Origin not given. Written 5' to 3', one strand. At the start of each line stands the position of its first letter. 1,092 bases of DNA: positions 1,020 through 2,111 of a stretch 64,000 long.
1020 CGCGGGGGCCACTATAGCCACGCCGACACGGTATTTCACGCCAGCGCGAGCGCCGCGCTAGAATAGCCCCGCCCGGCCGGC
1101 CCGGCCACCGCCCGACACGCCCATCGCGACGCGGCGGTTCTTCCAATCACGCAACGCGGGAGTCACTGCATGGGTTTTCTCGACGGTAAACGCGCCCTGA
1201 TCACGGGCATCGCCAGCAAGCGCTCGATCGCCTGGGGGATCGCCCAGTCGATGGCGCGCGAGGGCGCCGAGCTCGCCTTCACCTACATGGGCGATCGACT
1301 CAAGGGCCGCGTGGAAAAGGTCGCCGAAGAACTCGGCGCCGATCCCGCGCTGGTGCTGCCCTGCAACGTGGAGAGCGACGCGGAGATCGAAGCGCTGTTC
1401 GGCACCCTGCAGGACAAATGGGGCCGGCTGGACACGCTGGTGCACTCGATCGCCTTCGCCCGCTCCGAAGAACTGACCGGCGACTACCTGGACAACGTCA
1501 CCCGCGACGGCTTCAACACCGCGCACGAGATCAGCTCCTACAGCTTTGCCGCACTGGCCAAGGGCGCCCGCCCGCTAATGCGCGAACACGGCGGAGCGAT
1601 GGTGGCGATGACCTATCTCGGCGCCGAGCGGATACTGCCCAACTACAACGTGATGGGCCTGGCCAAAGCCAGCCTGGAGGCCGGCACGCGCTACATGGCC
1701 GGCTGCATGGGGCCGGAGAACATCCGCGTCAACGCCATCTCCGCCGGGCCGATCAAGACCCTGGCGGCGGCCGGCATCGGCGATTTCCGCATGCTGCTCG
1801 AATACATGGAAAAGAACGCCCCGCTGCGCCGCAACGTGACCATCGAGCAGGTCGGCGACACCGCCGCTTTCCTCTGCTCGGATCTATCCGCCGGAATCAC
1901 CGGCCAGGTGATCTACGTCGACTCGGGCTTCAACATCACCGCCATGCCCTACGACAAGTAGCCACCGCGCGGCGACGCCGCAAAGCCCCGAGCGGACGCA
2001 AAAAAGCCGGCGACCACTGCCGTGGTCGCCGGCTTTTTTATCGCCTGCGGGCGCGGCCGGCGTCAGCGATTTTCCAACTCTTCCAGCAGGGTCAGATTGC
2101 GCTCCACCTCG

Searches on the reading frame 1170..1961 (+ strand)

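Call 73: search_protein_families(library=pfam, proteins=[window:1170-1961:+], max_evalue=0.00001)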
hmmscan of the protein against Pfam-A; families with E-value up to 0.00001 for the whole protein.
window:1170-1961:+ (263 aa): 2 families
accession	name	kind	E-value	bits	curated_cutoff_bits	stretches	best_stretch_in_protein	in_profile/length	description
PF13561.12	adh_short_C2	-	5.6e-89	298.2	27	1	13-255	1-236/236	Enoyl-(Acyl carrier protein) reductase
PF00106.31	adh_short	-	3e-18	66.5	26.6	1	7-201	1-188/195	short chain dehydrogenase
